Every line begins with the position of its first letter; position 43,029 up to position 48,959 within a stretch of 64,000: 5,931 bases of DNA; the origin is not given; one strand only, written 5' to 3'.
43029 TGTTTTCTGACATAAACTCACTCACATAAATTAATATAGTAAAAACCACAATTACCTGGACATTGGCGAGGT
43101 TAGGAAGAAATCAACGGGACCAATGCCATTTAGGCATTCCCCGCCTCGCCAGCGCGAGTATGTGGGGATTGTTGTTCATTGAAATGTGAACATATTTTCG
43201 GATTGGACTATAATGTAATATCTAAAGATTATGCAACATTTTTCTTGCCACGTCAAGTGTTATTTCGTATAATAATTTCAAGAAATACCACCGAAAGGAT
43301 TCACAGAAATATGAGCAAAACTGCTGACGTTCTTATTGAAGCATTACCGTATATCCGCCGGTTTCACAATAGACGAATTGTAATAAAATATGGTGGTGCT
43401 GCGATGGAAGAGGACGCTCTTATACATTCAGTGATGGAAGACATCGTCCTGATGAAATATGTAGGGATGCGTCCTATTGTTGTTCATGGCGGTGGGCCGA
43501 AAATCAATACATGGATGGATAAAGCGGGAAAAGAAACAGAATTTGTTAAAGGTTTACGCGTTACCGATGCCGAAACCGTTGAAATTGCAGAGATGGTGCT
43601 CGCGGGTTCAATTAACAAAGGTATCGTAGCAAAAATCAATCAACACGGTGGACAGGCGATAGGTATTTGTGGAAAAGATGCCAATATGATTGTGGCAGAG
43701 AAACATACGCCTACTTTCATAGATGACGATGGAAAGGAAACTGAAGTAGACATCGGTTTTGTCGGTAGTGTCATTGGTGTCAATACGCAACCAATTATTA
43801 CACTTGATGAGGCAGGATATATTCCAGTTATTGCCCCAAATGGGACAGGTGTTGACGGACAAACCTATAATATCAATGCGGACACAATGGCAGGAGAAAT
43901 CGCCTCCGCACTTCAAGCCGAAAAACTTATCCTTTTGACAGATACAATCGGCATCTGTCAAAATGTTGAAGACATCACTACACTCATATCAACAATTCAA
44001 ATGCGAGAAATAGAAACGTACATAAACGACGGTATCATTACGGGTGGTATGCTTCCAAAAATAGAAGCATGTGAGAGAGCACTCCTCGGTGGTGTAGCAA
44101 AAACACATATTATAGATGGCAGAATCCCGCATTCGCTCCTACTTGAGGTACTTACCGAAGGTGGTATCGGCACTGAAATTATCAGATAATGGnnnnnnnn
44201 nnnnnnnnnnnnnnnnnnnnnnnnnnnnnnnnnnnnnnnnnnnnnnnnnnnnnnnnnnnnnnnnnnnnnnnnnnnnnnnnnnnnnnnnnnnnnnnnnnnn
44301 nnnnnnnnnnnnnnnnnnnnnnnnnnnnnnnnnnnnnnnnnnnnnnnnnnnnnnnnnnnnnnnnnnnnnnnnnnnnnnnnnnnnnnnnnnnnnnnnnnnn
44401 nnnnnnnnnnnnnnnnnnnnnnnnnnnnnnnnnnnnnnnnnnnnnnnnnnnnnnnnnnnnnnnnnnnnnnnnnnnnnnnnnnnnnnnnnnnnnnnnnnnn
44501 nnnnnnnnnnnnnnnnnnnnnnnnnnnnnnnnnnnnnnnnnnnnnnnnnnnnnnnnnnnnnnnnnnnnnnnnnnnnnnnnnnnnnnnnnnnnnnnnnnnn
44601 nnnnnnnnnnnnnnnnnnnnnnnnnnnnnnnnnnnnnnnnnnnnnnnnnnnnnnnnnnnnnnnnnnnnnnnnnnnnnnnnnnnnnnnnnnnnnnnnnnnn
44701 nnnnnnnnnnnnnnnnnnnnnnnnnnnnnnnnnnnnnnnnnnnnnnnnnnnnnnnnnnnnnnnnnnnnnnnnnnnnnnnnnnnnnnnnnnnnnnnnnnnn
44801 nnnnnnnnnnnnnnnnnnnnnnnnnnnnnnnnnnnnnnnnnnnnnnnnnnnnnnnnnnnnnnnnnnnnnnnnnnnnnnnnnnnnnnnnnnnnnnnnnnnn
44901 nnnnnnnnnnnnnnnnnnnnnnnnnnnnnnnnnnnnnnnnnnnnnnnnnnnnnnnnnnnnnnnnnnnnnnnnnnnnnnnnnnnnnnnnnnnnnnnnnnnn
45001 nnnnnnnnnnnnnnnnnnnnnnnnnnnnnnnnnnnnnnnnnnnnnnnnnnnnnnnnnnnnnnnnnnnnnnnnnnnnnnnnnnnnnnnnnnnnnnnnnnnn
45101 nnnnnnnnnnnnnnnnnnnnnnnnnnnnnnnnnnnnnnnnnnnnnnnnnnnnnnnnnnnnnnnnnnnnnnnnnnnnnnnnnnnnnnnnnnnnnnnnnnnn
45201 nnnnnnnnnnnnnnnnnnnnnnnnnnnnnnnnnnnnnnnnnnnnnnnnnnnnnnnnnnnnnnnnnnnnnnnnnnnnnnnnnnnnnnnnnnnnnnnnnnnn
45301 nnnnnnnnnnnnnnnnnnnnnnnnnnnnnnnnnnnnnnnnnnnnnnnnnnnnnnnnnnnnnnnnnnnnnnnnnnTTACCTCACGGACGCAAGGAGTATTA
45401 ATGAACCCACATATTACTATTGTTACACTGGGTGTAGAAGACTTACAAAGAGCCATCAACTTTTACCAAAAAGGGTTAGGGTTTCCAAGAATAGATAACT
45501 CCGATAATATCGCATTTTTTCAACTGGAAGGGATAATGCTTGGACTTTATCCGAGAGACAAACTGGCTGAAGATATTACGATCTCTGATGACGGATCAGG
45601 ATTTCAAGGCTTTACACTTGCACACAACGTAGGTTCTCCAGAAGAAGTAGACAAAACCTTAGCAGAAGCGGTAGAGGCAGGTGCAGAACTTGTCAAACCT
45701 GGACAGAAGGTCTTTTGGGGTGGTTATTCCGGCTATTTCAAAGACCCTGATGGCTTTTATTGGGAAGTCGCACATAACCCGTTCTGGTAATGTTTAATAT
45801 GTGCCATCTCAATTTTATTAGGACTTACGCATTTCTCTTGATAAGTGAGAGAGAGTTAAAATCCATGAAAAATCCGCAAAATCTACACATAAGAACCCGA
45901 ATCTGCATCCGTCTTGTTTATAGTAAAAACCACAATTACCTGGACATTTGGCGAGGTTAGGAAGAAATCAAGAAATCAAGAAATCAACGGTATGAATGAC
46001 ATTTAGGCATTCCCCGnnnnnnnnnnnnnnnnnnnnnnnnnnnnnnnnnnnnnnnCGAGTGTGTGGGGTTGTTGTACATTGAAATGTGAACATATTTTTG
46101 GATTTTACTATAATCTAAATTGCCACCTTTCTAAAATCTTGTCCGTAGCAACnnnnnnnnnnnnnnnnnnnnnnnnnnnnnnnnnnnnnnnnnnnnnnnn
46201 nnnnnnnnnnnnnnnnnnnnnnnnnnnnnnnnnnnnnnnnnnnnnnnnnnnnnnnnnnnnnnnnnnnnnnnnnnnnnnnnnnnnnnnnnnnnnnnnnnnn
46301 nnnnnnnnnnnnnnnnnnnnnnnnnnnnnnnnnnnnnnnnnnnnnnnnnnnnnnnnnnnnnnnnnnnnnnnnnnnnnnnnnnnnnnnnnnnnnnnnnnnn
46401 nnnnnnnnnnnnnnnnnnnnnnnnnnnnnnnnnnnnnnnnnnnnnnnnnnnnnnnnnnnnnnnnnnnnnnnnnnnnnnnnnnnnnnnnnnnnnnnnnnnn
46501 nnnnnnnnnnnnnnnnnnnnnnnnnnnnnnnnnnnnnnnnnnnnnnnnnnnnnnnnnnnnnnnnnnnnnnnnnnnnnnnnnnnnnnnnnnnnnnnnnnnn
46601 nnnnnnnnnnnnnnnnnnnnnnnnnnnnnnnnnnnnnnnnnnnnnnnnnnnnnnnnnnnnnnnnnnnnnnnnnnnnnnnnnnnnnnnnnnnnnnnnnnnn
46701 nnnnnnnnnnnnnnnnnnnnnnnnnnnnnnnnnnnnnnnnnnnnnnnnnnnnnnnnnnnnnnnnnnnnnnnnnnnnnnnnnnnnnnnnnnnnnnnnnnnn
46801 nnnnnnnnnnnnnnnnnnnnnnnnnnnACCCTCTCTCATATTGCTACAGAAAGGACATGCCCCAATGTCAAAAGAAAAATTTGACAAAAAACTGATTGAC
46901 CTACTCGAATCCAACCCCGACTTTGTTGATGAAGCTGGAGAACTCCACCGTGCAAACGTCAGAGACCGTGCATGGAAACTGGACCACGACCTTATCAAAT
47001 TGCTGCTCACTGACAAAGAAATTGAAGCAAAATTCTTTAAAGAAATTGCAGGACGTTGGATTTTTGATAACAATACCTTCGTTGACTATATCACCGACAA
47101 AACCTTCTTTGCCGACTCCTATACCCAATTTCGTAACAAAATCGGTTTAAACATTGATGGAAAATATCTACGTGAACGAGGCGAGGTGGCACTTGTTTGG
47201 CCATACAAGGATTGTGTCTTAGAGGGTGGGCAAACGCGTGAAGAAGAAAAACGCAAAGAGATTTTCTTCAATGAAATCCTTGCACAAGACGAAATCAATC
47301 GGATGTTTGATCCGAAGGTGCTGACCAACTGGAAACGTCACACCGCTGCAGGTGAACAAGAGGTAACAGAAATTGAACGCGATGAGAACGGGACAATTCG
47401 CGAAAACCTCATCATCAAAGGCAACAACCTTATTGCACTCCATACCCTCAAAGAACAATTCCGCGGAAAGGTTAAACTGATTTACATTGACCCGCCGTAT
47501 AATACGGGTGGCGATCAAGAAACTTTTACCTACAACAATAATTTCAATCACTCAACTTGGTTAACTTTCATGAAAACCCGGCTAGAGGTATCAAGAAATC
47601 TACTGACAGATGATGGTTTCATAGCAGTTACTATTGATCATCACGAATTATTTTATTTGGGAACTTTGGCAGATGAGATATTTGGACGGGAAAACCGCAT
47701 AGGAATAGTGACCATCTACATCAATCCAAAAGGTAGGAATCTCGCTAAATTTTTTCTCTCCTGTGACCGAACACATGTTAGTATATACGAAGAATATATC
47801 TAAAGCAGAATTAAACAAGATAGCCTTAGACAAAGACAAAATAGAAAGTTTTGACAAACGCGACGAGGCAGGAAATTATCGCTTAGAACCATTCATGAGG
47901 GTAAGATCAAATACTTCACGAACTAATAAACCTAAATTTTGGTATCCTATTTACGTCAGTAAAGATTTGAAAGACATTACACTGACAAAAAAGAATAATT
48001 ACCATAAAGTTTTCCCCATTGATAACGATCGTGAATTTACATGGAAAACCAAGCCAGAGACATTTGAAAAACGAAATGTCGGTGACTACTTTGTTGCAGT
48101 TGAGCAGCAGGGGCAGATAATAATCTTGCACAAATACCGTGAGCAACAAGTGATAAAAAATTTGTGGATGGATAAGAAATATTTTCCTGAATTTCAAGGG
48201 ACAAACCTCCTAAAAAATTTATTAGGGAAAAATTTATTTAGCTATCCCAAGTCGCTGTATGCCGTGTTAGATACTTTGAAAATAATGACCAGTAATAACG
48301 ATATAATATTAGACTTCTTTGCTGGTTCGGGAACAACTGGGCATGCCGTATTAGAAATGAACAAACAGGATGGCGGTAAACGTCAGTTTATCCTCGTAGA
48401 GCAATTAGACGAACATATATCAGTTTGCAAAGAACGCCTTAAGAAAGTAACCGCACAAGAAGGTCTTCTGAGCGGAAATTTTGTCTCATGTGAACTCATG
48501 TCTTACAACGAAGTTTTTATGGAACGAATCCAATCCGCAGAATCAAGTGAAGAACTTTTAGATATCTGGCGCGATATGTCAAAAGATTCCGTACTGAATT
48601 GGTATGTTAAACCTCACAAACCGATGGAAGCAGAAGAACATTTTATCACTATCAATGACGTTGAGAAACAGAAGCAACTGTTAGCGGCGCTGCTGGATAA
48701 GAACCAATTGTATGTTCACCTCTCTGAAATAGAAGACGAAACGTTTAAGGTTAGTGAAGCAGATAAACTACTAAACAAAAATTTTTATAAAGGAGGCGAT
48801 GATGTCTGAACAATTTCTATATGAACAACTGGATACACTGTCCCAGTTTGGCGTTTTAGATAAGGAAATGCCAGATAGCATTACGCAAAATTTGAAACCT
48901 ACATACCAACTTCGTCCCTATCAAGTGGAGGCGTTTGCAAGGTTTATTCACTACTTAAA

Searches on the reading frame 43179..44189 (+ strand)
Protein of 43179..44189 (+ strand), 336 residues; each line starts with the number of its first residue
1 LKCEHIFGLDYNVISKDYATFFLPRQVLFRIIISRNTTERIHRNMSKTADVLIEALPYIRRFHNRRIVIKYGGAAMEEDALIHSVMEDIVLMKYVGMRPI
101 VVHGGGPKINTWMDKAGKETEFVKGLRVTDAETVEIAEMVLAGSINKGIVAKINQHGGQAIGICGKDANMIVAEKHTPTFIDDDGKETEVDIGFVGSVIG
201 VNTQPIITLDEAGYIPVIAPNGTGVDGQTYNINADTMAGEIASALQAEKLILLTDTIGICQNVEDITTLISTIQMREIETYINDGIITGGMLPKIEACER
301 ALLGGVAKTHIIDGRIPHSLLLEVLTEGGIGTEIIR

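Call 47: search_protein_families(library=pfam, proteins=[window:43179-44189:+], max_evalue=0.00001)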
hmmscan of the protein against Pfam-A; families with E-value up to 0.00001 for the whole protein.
window:43179-44189:+ (336 aa): 1 family
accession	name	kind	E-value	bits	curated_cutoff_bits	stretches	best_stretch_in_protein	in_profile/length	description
PF00696.33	AA_kinase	-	3.1e-48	165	24.9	1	66-313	2-234/234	Amino acid kinase family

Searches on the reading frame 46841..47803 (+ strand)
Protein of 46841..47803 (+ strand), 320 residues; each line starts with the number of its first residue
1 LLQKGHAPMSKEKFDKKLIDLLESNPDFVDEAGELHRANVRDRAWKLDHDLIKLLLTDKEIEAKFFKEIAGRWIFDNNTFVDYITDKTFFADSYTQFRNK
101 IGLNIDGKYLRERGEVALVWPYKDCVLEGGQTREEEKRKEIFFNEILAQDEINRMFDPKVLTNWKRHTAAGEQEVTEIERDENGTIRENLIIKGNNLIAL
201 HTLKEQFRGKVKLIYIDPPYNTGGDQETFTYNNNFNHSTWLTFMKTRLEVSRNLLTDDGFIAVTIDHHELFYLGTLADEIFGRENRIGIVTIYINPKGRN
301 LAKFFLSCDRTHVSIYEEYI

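Call 47: search_protein_families(library=pfam, proteins=[window:46841-47803:+], max_evalue=0.00001)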
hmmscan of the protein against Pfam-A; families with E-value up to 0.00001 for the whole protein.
window:46841-47803:+ (320 aa): 2 families
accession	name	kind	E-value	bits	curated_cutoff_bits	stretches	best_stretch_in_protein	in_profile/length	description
PF12564.13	TypeIII_RM_meth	-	1.4e-19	70.5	25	1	48-103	1-56/56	Type III restriction/modification enzyme methylation subunit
PF01555.25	N6_N4_Mtase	-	1.8e-13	51.4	26.7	1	211-296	1-83/221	DNA methylase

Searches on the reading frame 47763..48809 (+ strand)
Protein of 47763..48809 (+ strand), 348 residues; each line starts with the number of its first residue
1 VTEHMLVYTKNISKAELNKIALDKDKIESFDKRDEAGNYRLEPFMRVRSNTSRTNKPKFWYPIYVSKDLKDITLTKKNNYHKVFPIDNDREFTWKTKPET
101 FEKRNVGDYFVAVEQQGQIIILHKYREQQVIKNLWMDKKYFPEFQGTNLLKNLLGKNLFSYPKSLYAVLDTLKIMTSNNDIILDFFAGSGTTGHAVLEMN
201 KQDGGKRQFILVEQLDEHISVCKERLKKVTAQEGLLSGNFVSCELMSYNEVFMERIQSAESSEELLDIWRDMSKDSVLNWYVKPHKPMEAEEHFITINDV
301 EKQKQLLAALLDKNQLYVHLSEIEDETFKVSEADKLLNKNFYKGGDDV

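Call 47: search_protein_families(library=pfam, proteins=[window:47763-48809:+], max_evalue=0.00001)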
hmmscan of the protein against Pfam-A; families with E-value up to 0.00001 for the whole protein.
window:47763-48809:+ (348 aa): 1 family
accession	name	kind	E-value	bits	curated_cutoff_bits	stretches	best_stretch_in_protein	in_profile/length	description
PF01555.25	N6_N4_Mtase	-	1.5e-12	48.4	26.7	1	72-222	101-219/221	DNA methylase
